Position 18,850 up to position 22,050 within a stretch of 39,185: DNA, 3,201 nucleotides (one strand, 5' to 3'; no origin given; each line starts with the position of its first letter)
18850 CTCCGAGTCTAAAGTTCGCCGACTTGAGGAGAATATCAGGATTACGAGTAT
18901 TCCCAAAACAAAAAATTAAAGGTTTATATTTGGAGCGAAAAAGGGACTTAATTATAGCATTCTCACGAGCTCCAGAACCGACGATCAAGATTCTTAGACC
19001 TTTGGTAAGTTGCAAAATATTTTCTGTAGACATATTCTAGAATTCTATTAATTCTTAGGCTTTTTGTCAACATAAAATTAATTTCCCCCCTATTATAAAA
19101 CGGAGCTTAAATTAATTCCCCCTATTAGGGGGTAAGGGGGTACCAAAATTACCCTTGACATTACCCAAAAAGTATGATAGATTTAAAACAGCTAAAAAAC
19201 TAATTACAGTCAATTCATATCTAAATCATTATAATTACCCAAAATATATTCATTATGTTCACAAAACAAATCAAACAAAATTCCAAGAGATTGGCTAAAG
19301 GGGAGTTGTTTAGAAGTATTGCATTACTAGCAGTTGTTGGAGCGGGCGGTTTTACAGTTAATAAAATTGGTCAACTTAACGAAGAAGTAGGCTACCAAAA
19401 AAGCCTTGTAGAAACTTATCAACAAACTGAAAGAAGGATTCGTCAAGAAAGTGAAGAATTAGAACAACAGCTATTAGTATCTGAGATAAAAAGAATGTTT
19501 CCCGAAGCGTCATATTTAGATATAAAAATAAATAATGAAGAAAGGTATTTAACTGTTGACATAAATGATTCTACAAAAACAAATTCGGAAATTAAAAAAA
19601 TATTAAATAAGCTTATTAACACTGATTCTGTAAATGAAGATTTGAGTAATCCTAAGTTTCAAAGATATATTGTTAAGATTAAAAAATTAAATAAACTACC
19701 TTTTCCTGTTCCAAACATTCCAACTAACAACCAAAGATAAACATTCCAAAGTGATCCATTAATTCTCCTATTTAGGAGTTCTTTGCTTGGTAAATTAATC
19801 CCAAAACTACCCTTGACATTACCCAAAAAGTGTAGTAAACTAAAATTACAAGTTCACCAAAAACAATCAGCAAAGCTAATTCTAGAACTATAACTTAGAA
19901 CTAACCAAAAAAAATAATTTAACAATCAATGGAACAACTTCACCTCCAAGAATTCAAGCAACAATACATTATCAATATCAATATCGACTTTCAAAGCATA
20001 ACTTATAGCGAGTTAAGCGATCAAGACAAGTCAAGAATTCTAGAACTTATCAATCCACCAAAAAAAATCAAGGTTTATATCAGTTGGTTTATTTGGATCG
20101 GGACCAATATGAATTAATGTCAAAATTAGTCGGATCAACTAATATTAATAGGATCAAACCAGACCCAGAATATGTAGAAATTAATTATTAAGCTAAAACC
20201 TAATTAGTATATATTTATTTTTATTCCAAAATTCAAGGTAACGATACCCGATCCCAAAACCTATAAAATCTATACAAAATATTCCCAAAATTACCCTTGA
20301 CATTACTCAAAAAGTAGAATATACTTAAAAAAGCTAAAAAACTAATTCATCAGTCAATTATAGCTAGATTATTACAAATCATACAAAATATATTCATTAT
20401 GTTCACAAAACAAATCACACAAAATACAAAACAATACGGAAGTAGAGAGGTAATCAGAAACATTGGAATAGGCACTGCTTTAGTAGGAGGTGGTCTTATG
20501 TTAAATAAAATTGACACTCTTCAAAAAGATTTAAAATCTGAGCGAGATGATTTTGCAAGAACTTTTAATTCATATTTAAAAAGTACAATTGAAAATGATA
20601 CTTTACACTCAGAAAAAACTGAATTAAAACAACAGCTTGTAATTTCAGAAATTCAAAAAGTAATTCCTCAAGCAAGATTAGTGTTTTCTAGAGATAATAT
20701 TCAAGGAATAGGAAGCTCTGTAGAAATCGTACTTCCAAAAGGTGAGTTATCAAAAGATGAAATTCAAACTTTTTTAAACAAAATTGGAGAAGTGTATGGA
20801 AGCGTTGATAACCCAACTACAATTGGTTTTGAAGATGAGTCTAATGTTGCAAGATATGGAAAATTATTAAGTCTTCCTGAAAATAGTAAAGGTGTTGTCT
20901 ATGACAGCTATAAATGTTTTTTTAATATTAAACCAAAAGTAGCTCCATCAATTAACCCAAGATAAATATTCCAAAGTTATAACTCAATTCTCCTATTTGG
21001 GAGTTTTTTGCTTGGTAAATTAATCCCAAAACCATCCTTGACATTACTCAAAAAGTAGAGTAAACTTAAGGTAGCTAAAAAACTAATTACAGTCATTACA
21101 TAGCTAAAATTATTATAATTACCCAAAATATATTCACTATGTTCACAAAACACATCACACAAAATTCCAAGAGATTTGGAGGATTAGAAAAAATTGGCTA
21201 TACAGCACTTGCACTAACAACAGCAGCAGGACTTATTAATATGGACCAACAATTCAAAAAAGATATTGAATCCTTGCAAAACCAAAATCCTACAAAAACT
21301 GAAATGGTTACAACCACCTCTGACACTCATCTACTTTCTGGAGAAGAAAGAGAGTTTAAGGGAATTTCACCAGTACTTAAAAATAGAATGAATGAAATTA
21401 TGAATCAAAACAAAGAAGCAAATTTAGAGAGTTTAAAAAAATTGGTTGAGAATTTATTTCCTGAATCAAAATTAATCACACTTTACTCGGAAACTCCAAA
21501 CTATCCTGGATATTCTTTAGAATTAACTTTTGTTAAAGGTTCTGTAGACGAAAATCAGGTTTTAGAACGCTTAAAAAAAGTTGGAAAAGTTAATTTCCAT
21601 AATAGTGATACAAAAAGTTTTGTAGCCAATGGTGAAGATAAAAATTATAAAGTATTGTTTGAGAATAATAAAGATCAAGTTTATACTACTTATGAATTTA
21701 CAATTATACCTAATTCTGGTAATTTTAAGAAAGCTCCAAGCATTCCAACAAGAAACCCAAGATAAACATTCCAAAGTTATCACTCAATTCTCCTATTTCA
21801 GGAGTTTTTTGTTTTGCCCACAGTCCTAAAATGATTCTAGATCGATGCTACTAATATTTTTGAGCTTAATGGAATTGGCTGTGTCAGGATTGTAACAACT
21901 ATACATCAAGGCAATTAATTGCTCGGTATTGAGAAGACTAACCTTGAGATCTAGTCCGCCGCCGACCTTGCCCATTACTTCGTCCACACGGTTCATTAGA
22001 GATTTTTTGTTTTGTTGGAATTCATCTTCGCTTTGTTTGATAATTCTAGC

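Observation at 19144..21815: Tandem array of promoter-UTR-gene-terminator cassettes with near-identical flanks and divergent cores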

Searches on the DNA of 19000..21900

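Call 60: search_rna_families(source=window, start=19000, end=21900, threshold=evalue, max_evalue=1)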
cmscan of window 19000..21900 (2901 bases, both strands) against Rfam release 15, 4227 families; matches with E-value up to 1: 0.
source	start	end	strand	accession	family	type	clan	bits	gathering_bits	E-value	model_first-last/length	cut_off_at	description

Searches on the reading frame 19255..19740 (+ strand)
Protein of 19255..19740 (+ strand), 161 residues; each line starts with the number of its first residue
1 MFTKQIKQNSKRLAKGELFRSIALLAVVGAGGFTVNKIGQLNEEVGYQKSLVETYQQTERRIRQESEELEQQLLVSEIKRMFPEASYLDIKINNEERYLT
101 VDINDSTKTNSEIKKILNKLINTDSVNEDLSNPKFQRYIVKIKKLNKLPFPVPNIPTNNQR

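Call 8: search_protein_families(library=pfam, proteins=[window:19255-19740:+], max_evalue=0.1)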
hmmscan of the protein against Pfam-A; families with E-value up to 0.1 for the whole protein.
window:19255-19740:+ (161 aa): 3 families
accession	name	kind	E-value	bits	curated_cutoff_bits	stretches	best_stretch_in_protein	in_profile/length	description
PF08679.17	DsrD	-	0.024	15.4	24.2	0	109-125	32-48/65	Dissimilatory sulfite reductase D (DsrD)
PF21715.3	CggR_N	-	0.042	14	30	1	41-76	14-48/71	CggR N-terminal DNA binding domain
PF17098.10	Wtap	-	0.057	13.8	35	1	35-73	110-148/155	WTAP/Mum2p family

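Call 13: find_homologous_proteins(query=A2, max_evalue=0.01)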
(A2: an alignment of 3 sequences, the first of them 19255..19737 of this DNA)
Query A2 (3 sequences) (161 aa, profile of the alignment): 3 proteins with E <= 0.01 among 5921 candidates.
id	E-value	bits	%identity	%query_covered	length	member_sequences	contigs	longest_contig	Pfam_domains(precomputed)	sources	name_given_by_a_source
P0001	1.3e-87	311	34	53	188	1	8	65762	-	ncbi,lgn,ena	-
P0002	8.1e-78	279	48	19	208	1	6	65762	-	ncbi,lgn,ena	-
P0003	1.1e-55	207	100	100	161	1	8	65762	-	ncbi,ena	-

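Call 15: find_encoding_contigs(protein=P0001, flank=10000, max_places=10)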
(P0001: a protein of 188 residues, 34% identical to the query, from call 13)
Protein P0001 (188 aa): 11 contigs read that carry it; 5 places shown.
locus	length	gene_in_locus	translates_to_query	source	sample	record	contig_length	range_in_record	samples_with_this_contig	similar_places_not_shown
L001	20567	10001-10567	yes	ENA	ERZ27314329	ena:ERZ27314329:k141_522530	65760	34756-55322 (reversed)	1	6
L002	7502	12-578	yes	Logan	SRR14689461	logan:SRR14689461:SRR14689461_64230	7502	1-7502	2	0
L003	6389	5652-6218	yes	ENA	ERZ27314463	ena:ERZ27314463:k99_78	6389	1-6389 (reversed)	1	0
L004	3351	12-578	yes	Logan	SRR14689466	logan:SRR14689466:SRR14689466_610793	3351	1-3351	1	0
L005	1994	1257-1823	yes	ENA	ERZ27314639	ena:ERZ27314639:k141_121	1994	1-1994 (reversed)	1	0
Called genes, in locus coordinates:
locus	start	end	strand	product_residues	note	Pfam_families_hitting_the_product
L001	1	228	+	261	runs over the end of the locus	PF02535:Zip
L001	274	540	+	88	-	PF07866:DUF1653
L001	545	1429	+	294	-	-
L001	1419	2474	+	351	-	PF00953:Glycos_transf_4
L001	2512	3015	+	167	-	PF01427:Peptidase_M15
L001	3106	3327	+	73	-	-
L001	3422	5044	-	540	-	PF00118:Cpn60_TCP1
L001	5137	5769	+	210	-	-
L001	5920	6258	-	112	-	PF00166:Cpn10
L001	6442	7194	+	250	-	-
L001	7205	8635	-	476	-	PF02844:GARS_N, PF01071:GARS_A, PF02843:GARS_C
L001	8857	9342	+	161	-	-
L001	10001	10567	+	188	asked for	-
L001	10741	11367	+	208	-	-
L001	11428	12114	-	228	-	PF26593:TraC-like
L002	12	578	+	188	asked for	-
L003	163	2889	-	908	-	PF07517:SecA_DEAD, PF01043:SecA_PP_bind, PF21090:P-loop_SecA, PF07516:SecA_SW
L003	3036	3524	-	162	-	-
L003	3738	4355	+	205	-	PF00081:Sod_Fe_N, PF02777:Sod_Fe_C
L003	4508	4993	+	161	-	-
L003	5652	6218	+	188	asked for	-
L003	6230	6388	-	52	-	?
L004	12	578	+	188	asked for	-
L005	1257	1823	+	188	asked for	-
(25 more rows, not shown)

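Call 20: search_protein_representatives(alignment_id=A2)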
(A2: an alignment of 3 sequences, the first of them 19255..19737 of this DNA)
Query: 3 sequences, 189 profile positions. Proteins with E-value up to 0.001 (for the whole library): 3; up to 1e-10: 3; up to 1e-30: 3. The best 3 are listed.
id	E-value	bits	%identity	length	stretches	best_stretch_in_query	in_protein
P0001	4.2e-88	310.6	-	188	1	1-189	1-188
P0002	2.6e-78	278.7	-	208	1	1-189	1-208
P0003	3.4e-56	206.6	-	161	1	1-189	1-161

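Call 30: find_encoding_contigs(protein=P0003, flank=6000, max_places=10)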
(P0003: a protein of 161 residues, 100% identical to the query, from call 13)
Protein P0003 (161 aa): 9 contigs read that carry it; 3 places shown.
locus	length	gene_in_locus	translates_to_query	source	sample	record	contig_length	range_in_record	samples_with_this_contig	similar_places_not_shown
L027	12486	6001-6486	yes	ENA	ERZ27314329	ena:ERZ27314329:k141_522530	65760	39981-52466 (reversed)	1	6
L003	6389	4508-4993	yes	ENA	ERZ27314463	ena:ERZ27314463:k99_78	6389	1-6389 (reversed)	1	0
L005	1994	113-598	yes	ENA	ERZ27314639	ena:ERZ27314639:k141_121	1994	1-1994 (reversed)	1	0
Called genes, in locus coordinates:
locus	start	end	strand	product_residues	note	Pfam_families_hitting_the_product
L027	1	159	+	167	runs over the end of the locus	PF01427:Peptidase_M15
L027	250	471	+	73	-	-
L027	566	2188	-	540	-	PF00118:Cpn60_TCP1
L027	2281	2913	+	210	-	-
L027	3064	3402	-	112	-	PF00166:Cpn10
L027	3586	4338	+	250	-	-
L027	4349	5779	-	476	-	PF02844:GARS_N, PF01071:GARS_A, PF02843:GARS_C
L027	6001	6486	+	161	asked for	-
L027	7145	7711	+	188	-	-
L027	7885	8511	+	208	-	-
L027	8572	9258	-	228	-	PF26593:TraC-like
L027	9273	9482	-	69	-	PF20110:DUF6500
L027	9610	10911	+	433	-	-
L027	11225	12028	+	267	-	PF01145:Band_7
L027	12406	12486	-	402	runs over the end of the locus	PF00479:G6PD_N, PF02781:G6PD_C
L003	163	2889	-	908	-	PF07517:SecA_DEAD, PF01043:SecA_PP_bind, PF21090:P-loop_SecA, PF07516:SecA_SW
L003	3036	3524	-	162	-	-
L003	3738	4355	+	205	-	PF00081:Sod_Fe_N, PF02777:Sod_Fe_C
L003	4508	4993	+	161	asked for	-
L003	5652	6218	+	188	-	-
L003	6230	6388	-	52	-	?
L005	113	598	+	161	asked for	-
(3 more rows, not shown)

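Call 41: search_protein_families(library=phrogs, proteins=[window:19255-19740:+], max_evalue=0.01)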
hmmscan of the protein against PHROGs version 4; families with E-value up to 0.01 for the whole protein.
window:19255-19740:+ (161 aa): 1 family
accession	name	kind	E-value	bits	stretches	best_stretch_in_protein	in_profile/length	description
phrog_8995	-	other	0.0056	17.5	0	89-148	74-133/148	phosphoribosyl transferase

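Call 42: search_protein_families(library=ncbifam, proteins=[window:19255-19740:+], max_evalue=0.01)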
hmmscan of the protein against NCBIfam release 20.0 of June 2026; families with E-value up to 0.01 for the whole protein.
window:19255-19740:+ (161 aa): 0 families

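Call 47: find_homologous_proteins(query=L003:3738-4352:+, max_evalue=1e-30)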
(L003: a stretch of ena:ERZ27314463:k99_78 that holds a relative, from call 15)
Query L003:3738-4352:+ (205 aa): 7996 proteins with E <= 1e-30 among 8000 candidates; the best 120 are listed.
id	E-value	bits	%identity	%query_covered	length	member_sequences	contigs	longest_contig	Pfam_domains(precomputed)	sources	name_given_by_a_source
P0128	1.8e-136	470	100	100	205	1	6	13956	PF00081.28,PF02777.24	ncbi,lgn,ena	-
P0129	2.2e-103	362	77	100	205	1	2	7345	PF00081.28,PF02777.24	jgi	jgi:superoxide dismutase, Fe-Mn family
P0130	8.8e-100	350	75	100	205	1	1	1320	PF00081.28,PF02777.24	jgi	jgi:superoxide dismutase, Fe-Mn family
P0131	1.7e-99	349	76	97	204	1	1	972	PF00081.28,PF02777.24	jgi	jgi:Fe-Mn family superoxide dismutase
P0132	4.8e-97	342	74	100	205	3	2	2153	PF00081.28,PF02777.24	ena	-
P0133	2.4e-89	316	67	100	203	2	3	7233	PF00081.28,PF02777.24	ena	-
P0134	1.1e-88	314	68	100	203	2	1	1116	PF00081.28,PF02777.24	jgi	jgi:superoxide dismutase, Fe-Mn family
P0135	3.2e-88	313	68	97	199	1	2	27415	PF00081.28,PF02777.24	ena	-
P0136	7.3e-88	312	67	100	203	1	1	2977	PF00081.28,PF02777.24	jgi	jgi:superoxide dismutase, Fe-Mn family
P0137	3.3e-87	309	67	98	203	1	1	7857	PF00081.28,PF02777.24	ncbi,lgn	-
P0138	5.1e-87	309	67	98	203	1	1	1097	PF00081.28,PF02777.24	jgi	jgi:superoxide dismutase, Fe-Mn family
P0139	1.6e-86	307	64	100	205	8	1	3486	PF00081.28,PF02777.24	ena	-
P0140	1.3e-85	304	66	100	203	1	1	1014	PF00081.28,PF02777.24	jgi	jgi:superoxide dismutase, Fe-Mn family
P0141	2.7e-85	303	66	100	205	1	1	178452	PF00081.28,PF02777.24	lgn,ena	-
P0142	3.2e-84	300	63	100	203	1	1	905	PF00081.28,PF02777.24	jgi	jgi:superoxide dismutase, Fe-Mn family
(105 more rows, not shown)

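Call 48: find_encoding_contigs(protein=P0128, flank=10000, max_places=10)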
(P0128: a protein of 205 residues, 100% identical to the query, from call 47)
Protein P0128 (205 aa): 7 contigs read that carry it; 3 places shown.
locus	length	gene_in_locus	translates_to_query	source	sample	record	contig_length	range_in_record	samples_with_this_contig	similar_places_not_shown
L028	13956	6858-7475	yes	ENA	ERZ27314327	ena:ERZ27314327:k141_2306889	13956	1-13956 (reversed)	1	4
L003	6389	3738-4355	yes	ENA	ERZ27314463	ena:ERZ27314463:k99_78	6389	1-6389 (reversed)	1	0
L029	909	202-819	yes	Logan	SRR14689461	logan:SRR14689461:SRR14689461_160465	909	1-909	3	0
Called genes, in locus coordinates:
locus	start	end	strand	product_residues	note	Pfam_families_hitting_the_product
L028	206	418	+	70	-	-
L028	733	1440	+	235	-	-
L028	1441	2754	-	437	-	PF01209:Ubie_methyltran, PF03848:TehB (weak), PF13489:Methyltransf_23 (weak), PF07021:MetW, PF13847:Methyltransf_31, PF08241:Methyltransf_11, PF08242:Methyltransf_12 (weak), PF13649:Methyltransf_25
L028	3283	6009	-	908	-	PF07517:SecA_DEAD, PF01043:SecA_PP_bind, PF21090:P-loop_SecA, PF07516:SecA_SW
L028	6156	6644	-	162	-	-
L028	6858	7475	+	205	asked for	PF00081:Sod_Fe_N, PF02777:Sod_Fe_C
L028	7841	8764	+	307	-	PF02775:TPP_enzyme_C, PF12367:PFO_beta_C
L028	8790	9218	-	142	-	PF00533:BRCT, PF12738:PTCB-BRCT (weak)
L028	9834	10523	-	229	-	PF00009:GTP_EFTU, PF01926:MMR_HSR1 (faint)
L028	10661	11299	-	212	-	-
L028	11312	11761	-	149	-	PF12724:Flavodoxin_5 (weak), PF00258:Flavodoxin_1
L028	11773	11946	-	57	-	-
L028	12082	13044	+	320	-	-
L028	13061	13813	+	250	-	-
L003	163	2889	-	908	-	PF07517:SecA_DEAD, PF01043:SecA_PP_bind, PF21090:P-loop_SecA, PF07516:SecA_SW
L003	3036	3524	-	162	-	-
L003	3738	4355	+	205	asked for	PF00081:Sod_Fe_N, PF02777:Sod_Fe_C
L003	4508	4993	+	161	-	-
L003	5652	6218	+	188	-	-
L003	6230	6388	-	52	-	?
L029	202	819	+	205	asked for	PF00081:Sod_Fe_N, PF02777:Sod_Fe_C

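Call 49: find_encoding_contigs(protein=P0129, flank=8000, max_places=3)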
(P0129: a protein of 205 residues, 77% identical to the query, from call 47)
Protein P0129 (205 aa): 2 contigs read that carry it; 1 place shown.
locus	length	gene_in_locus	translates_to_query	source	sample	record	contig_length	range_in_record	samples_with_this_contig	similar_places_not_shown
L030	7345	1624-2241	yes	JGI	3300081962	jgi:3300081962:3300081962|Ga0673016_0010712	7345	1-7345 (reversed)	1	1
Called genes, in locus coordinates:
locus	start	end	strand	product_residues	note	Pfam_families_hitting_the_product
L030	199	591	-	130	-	-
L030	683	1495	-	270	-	-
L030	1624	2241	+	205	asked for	PF00081:Sod_Fe_N, PF02777:Sod_Fe_C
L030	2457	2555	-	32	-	-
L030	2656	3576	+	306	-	PF02775:TPP_enzyme_C, PF12367:PFO_beta_C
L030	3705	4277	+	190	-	PF01872:RibD_C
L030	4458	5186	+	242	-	PF00590:TP_methylase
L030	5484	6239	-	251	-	-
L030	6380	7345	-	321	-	?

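Call 52: find_related_loci(query=A2, collection=metagenome_contigs, flank=6000)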
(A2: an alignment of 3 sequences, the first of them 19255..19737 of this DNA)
Query A2 (161 aa) in metagenome_contigs; peptide patterns used: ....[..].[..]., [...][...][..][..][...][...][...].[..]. (x = any residue, [..] = any of these).
600 stretches matched a pattern, but none encodes a relative of the query by tblastn (E <= 1e-3).

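Call 59: search_protein_families(library=padloc, proteins=[window:19255-19740:+], max_evalue=0.1)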
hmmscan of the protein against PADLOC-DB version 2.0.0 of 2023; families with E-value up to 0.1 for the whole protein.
window:19255-19740:+ (161 aa): 0 families
